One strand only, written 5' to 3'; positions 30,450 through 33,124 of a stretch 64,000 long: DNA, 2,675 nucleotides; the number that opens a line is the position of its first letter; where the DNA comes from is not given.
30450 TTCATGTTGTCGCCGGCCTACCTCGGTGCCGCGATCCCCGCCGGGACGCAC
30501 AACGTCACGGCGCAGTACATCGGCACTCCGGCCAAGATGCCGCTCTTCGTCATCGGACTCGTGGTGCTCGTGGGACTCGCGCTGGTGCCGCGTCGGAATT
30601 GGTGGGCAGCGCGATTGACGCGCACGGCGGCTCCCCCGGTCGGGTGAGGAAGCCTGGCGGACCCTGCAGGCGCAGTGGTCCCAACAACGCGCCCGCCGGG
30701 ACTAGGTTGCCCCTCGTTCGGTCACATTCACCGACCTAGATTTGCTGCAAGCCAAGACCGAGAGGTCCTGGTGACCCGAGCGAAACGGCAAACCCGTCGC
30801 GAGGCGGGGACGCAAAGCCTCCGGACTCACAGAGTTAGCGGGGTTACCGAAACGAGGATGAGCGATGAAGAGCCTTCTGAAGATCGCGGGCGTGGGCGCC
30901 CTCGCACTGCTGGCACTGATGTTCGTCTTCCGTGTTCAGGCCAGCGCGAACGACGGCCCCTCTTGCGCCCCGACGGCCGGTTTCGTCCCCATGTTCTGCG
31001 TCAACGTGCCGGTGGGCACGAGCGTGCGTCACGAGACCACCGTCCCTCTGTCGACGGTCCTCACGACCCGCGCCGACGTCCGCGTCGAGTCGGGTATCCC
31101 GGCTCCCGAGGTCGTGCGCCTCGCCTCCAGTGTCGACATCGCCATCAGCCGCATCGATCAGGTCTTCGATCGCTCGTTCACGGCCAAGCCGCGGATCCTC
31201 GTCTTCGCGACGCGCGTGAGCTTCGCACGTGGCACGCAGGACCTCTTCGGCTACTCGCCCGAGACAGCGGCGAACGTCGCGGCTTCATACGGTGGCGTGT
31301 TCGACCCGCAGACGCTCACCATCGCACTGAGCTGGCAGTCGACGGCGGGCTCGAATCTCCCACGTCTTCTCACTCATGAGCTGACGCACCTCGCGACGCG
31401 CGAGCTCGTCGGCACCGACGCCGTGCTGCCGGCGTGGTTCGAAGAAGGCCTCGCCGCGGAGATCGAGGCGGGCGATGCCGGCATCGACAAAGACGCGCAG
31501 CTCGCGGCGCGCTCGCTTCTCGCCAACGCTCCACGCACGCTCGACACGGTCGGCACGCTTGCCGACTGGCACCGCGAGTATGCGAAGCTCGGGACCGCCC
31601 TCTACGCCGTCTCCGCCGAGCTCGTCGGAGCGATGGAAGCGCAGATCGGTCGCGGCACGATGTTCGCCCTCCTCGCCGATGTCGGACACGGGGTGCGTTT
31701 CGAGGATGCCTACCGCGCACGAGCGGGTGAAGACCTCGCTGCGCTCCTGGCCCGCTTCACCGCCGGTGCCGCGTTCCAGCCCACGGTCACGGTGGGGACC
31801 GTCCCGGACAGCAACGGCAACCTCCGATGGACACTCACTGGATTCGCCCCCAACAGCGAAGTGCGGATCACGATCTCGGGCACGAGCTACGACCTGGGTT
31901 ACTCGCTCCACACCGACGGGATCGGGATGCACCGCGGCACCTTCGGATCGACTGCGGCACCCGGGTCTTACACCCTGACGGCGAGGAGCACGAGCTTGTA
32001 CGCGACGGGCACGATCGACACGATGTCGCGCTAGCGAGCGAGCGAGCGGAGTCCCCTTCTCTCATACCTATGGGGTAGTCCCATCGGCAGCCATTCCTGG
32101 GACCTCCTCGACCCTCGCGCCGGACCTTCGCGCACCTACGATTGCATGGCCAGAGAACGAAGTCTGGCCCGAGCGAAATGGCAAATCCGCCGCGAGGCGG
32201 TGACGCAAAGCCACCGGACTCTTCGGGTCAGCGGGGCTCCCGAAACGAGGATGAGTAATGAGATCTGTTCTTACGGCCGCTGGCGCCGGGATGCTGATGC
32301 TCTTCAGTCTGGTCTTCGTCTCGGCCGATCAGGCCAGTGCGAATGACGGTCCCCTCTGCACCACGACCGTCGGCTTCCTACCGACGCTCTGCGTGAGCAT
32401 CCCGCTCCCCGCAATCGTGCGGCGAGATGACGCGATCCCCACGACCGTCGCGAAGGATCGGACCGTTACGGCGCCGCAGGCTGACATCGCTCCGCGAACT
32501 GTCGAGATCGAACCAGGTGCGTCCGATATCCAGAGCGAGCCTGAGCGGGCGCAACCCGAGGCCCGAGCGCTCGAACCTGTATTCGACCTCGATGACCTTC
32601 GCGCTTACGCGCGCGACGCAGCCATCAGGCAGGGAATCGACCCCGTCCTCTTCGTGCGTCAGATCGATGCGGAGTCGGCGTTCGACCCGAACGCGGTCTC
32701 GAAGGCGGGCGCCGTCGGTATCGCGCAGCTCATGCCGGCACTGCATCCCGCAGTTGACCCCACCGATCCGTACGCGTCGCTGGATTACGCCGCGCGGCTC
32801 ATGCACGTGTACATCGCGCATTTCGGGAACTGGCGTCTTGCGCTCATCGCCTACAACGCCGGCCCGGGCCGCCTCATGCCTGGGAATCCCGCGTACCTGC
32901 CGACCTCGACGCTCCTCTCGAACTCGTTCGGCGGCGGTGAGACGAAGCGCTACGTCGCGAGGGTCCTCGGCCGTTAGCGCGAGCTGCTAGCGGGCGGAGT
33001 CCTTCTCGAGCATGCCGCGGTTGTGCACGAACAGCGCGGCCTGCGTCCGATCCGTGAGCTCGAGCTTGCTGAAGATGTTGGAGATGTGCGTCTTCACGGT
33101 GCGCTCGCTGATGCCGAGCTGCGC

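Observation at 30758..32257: Duplicated ~105-nt conserved leader in front of two secreted cell-wall-active enzymes: candidate c-di-AMP (ydaO-type) riboswitch pair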

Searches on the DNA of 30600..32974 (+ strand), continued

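Call 59: search_with_rna_model(model_id=R1, sources=[L090, L091, L092, L093, L094], max_evalue=1, filters=off, show_alignments=8)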
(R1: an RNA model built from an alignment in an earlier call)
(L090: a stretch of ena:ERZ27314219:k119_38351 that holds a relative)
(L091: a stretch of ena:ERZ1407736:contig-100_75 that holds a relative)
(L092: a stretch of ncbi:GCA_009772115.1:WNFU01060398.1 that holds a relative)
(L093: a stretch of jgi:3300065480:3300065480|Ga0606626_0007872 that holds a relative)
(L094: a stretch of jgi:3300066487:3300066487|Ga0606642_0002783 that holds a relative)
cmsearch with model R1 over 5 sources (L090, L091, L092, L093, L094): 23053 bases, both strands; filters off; matches with E-value up to 1: 7.
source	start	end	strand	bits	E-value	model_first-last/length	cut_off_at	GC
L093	597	700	+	107.1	2.3e-32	1-103/103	no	0.64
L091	2405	2503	+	89.8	7.5e-27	1-103/103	no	0.66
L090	2364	2471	+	60.2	2e-17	1-103/103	no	0.65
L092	1780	1886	+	58.3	8.3e-17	1-103/103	no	0.63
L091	190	278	+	8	0.97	1-103/103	no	0.63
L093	4410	4482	+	7.9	0.99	1-103/103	no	0.68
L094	3670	3742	+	7.9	0.99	1-103/103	no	0.68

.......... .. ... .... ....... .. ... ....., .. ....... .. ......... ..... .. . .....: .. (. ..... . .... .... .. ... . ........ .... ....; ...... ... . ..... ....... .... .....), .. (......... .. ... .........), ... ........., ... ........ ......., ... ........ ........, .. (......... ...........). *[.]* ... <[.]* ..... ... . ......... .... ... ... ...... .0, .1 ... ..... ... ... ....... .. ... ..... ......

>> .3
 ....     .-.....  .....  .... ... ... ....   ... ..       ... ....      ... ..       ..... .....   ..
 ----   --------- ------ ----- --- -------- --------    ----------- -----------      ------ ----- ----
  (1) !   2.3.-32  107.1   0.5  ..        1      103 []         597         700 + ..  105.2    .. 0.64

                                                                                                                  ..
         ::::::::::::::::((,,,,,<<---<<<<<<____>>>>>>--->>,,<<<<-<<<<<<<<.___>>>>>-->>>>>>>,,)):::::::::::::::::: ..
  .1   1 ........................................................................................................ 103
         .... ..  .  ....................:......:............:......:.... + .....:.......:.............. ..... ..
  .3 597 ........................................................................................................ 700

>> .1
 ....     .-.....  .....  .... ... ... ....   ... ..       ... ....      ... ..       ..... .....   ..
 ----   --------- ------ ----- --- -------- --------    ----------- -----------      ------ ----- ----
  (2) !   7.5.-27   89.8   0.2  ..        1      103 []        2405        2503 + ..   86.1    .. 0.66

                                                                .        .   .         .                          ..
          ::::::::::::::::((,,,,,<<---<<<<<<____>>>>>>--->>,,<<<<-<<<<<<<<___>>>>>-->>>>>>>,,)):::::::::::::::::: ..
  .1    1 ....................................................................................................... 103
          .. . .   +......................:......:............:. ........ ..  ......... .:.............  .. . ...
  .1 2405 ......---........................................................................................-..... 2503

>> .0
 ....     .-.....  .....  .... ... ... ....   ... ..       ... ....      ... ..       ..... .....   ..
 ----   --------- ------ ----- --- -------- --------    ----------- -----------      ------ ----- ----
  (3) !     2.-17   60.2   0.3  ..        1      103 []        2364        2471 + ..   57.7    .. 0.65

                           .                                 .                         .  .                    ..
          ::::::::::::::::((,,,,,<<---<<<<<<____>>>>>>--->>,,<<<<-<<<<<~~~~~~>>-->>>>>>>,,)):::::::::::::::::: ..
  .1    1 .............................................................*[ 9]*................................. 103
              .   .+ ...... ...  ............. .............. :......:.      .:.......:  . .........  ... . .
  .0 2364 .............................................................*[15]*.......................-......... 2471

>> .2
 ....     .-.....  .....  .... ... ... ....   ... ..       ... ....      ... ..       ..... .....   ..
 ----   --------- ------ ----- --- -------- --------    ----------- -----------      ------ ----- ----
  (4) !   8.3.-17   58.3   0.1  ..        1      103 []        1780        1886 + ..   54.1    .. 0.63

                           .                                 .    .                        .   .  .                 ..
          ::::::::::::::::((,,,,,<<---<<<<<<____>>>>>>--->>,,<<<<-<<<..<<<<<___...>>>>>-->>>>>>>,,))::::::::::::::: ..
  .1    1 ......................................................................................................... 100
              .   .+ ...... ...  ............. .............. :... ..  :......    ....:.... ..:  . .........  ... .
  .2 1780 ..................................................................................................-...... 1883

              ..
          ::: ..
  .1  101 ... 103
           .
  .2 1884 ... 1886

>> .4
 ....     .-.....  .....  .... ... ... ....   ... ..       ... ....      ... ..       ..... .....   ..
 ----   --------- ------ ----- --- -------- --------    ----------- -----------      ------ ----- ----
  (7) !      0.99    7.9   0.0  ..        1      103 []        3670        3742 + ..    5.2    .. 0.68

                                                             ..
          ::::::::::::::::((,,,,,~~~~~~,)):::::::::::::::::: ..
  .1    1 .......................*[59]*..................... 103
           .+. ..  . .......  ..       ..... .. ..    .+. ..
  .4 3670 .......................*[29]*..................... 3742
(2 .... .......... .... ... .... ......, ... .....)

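Call 60: search_rna_families(sources=[L090, L091, L092, L093], threshold=evalue, max_evalue=0.1, show_alignments=4)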
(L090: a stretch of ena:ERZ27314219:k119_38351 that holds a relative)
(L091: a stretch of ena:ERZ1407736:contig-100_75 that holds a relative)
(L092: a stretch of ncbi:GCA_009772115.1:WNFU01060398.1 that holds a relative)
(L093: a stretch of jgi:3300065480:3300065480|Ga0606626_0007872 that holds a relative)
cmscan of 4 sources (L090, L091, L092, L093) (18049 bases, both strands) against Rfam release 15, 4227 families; matches with E-value up to 0.1: 5.
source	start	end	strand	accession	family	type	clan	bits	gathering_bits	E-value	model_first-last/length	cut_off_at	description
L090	3415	3711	-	RF00023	tmRNA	Gene;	CL00001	88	47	2.4e-33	59-374/374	5'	transfer-messenger RNA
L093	610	685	+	RF03167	c-di-GMP-I-GGC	Cis-reg; riboswitch;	CL00126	59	59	6.6e-12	1-80/80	no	c-di-GMP-I-GGC riboswitch aptamer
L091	2415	2489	+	RF03167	c-di-GMP-I-GGC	Cis-reg; riboswitch;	CL00126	57.1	59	2.2e-11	1-80/80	no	c-di-GMP-I-GGC riboswitch aptamer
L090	2376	2456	+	RF01051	c-di-GMP-I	Cis-reg; riboswitch;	CL00126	51.9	35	8.4e-08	1-87/87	no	c-di-GMP-I riboswitch aptamer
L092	1792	1871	+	RF01051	c-di-GMP-I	Cis-reg; riboswitch;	CL00126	48.3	35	6.3e-07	1-87/87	no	c-di-GMP-I riboswitch aptamer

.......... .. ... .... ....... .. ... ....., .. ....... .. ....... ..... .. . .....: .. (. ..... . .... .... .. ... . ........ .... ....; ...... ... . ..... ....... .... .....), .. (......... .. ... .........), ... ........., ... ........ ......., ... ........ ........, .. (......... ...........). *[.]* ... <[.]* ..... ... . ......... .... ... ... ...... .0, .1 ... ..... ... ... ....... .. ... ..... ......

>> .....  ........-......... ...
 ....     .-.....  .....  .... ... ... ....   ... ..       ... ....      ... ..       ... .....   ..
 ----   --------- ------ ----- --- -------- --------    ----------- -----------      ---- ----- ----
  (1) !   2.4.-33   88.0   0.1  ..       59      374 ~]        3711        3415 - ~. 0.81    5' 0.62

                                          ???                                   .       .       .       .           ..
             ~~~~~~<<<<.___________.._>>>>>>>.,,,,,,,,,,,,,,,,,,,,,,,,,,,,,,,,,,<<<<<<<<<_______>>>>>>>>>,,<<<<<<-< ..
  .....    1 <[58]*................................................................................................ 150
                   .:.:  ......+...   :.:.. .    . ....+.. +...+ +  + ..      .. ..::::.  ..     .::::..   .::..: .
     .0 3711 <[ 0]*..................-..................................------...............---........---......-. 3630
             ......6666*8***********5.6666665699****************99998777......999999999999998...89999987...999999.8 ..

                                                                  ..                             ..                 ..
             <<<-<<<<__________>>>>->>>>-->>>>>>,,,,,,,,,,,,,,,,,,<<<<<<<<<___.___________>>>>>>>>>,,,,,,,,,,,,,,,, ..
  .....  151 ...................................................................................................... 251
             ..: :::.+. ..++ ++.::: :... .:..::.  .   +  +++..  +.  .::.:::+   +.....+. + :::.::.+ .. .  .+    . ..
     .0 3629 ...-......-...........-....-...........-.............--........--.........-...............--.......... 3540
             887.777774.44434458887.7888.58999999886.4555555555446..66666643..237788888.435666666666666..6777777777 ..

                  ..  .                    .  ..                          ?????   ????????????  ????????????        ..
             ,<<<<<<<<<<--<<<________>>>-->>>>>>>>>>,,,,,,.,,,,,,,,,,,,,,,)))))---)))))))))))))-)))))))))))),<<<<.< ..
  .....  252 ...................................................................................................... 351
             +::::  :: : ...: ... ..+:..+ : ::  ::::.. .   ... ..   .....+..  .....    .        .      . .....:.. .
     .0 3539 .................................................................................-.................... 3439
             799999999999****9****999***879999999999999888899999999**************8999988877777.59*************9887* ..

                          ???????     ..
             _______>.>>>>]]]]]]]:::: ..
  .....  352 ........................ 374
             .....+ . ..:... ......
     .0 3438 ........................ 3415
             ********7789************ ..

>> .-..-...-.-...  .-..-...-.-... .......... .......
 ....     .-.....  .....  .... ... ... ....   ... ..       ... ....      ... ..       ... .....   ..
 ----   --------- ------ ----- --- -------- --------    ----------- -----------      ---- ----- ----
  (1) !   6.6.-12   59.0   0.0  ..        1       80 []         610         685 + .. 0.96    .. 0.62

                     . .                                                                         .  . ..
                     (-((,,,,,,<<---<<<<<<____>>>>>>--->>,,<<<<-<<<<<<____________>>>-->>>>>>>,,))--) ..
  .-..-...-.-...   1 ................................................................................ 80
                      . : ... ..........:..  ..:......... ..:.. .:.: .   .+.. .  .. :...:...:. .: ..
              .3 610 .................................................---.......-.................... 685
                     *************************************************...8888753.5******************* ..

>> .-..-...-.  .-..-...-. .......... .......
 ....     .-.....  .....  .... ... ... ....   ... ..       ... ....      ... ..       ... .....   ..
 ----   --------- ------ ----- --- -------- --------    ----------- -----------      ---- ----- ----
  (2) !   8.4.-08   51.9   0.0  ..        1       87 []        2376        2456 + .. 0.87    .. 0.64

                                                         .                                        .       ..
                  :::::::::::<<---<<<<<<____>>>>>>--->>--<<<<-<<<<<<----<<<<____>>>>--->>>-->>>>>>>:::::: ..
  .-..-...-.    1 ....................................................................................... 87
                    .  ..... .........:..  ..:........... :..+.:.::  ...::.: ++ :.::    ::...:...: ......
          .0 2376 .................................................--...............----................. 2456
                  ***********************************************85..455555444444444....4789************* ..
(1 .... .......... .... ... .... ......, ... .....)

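Call 66: search_with_rna_model(model_id=R1, sources=[L090, L091, L092, L093, L094, L095, L096, L097, L098, L036], max_evalue=0.001, filters=off, make_alignment=true)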
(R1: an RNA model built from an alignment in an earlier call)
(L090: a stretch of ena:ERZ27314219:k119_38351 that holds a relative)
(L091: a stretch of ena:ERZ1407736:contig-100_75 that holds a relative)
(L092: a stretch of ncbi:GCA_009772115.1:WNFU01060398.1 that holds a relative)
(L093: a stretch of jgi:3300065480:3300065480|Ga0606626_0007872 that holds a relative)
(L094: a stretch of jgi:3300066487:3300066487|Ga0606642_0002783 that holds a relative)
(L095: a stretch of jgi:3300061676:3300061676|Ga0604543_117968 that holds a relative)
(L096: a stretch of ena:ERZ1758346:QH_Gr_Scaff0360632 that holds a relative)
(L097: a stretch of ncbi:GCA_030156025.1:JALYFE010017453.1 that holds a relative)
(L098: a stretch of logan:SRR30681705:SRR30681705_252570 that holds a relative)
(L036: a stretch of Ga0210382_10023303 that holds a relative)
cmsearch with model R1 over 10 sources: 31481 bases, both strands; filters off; matches with E-value up to 0.001: 8.
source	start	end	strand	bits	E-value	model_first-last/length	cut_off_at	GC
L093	597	700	+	107.1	3.1e-32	1-103/103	no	0.64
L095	174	276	+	104.1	2.9e-31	1-103/103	no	0.62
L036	1165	1268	+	97.6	3.4e-29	1-103/103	no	0.6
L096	941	1043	+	95.5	1.6e-28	1-103/103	no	0.66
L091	2405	2503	+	89.8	1e-26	1-103/103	no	0.66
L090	2364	2471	+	60.2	2.8e-17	1-103/103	no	0.65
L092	1780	1886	+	58.3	1.1e-16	1-103/103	no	0.63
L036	143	245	+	49.5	7.3e-14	1-103/103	no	0.59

Alignment A6: 8 matches aligned to the model, 128 columns, each read 5' to 3' on its own strand. Consensus structure (alignment columns), stored with it:
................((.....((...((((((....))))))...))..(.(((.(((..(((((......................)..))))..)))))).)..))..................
